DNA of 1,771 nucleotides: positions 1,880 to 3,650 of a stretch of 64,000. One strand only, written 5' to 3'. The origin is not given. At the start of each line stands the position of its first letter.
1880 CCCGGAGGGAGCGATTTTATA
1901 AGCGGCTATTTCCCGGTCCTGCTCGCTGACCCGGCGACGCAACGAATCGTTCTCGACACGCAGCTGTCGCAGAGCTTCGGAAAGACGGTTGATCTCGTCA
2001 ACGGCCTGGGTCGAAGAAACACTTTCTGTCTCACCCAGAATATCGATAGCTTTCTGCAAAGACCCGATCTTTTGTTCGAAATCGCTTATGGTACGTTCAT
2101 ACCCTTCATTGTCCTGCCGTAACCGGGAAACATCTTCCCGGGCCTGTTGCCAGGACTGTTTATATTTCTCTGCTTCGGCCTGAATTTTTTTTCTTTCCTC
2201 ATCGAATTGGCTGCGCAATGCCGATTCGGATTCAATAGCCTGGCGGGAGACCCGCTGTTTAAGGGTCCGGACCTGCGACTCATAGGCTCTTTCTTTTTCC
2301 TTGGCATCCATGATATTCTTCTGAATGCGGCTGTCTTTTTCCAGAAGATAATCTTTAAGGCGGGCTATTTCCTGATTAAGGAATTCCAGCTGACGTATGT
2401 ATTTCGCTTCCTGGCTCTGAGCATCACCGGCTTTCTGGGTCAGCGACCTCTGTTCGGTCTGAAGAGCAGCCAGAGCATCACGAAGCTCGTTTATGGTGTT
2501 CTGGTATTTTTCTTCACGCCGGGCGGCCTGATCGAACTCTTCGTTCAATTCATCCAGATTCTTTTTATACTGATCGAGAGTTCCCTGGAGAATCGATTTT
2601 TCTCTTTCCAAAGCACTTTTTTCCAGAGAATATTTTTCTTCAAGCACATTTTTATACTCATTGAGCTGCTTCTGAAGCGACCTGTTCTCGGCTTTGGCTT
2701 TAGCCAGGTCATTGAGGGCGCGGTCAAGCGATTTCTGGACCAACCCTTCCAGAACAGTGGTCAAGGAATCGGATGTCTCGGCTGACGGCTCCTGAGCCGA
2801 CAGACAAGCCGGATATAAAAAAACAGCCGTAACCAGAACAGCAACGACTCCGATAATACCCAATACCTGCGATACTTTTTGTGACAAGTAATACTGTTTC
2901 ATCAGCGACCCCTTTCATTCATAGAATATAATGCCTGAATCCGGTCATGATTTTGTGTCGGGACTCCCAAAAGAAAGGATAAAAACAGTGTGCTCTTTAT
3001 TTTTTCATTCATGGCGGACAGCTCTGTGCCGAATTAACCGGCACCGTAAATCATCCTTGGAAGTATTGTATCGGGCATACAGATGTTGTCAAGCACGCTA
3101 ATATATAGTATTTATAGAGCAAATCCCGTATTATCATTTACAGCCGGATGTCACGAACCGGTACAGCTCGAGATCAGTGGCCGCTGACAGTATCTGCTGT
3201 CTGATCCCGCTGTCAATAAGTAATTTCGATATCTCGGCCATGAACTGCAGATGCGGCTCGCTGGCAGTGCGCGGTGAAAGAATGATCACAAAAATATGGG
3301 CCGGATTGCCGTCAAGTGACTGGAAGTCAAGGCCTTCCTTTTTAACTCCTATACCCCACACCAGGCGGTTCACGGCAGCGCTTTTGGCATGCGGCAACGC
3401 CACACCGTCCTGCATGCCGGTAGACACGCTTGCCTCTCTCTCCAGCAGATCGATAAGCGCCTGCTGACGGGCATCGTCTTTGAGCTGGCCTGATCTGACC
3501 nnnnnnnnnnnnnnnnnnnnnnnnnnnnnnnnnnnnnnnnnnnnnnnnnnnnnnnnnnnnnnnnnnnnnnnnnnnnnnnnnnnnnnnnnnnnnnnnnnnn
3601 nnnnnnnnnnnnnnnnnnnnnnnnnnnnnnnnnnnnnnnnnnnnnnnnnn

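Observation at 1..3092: Coiled-coil protein of more than 967 aa with an N-terminal anchor is missing from the ORF track, and has a long leader with a stop/start-coupled mini-ORF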

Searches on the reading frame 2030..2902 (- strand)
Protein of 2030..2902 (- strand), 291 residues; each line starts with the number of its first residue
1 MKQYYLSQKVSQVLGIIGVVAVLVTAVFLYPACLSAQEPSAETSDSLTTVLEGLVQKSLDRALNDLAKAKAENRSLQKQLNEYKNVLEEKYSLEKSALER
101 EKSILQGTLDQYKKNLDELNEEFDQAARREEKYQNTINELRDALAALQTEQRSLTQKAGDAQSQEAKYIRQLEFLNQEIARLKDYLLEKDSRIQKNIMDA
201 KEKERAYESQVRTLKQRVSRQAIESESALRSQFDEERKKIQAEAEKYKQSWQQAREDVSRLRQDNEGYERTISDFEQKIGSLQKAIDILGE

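Call 56: predict_structure(alignment_id=A1)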
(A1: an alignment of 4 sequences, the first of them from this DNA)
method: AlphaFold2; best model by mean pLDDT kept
length: 291 residues; sequences in the alignment: 4
mean_pLDDT: 82.1   pTM: 0.30
mean pLDDT of the five models: 82.1, 78.3, 77.0, 68.8, 64.0
residues with pLDDT >= 90: 162; 70-90: 58; 50-70: 51; < 50: 20
segments of 3 or more residues with pLDDT < 50: 1-3, 30-45
pLDDT, mean of each block of 10 residues (from residue 1): 52 64 58 37 51 76 84 90 91 93 95 95 94 95 94 93 94 96 96 95 95 95 93 90 88 77 63 73 68 48
secondary structure, 60 per line:
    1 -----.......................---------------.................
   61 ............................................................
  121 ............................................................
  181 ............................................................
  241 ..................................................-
elements in order: H6-28 H44-290

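Call 68: fold_search(model_id=the predicted structure, library=pdb)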
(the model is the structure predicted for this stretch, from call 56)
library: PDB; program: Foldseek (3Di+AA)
matches with E <= 10: 5; with E <= 0.001: 0
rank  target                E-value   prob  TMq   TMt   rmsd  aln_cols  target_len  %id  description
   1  9pv2_A                8.1e+00  0.06  0.11  0.37   9.6        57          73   18  Structure of S. aureus GpsB N-terminal domain (released 2025-10-01)
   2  8rve_m                8.1e+00  0.02  0.18  0.19  12.5       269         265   19  Vimentin intermediate filament (released 2024-04-10)
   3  8rve_AC               8.7e+00  0.06  0.26  0.32  27.9       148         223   18  Vimentin intermediate filament (released 2024-04-10)
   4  9pv2_B                8.7e+00  0.05  0.11  0.34  12.9        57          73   18  Structure of S. aureus GpsB N-terminal domain (released 2025-10-01)
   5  7n6g_5E               9.5e+00  0.08  0.16  0.22  17.8        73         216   23  C1 of central pair (released 2022-05-18)

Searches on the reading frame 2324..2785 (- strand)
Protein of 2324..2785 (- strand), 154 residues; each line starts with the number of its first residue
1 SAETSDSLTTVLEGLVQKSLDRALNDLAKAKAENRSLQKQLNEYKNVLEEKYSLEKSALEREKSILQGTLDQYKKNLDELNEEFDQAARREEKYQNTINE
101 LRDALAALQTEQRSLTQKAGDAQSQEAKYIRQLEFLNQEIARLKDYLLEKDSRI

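Call 37: find_homologous_proteins(query=A2, max_evalue=0.001)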
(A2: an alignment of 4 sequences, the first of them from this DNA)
Query A2 (4 sequences): 5352 candidates shared short words with the query, none scored E <= 0.001.

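Call 61: find_related_loci(query=A2, collection=metagenome_contigs, flank=10000)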
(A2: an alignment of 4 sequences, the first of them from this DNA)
Query A2 (154 aa) in metagenome_contigs; peptide patterns used: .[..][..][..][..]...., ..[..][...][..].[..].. (x = any residue, [..] = any of these).
193 stretches matched a pattern; 1 encode a relative of the query (tblastn E <= 1e-3); 1 distinct loci.
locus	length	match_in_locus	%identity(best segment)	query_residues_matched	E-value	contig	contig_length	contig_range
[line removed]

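Call 81: search_solved_structures(query=A2, max_evalue=1)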
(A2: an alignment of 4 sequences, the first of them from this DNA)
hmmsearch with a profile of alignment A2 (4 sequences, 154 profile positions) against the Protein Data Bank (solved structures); distinct sequences matched with E-value up to 1: 41.
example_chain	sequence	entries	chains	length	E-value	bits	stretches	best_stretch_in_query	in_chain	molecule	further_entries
5eyo_A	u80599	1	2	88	0.0036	20.8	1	86-148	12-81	Protein max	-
1an2_A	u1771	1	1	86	0.0043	20.5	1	86-148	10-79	PROTEIN (TRANSCRIPTION FACTOR MAX (TF MAX))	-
8ots_N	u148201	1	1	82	0.0048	20.4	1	86-147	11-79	Protein max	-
1nkp_B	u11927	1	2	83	0.0054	20.2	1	86-147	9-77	Max protein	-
6g6j_B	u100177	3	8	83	0.0055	20.2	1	86-147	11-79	Protein max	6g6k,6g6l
1nlw_B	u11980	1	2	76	0.0062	20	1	87-146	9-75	MAX PROTEIN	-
1r05_A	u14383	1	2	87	0.018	18.5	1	86-147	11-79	Max protein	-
8qox_B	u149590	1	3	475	0.022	18.2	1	48-148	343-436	Conserved membrane protein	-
3m9b_A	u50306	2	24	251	0.026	18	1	53-115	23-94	Proteasome-associated ATPase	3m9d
7ljf_A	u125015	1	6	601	0.034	17.6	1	53-115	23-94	AAA ATPase forming ring-shaped complexes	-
7px9_A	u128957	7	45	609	0.035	17.6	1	53-115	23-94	AAA ATPase forming ring-shaped complexes | Proteasome-associated ATPase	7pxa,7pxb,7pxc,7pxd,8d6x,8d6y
6pfp_A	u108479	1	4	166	0.058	16.9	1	54-105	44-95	Myosin-7 fused to GP7 and EB1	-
3m91_A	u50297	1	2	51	0.076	16.5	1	78-115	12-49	Proteasome-associated ATPase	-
4zry_B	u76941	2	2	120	0.086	16.3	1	53-117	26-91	Keratin, type II cytoskeletal 1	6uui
3m9h_A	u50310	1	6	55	0.092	16.2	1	77-115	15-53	Proteasome-associated ATPase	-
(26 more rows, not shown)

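Call 84: find_related_loci(query=A2, collection=viral_contigs, flank=5000)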
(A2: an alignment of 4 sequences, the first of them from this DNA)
Query A2 (154 aa) in viral_contigs; peptide patterns used: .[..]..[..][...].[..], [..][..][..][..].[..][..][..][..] (x = any residue, [..] = any of these).
356 stretches matched a pattern, but none encodes a relative of the query by tblastn (E <= 1e-3).

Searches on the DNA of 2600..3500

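Call 13: search_rna_families(source=window, start=2600, end=3500, threshold=evalue, max_evalue=1)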
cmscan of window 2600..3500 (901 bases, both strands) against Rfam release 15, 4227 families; matches with E-value up to 1: 0.
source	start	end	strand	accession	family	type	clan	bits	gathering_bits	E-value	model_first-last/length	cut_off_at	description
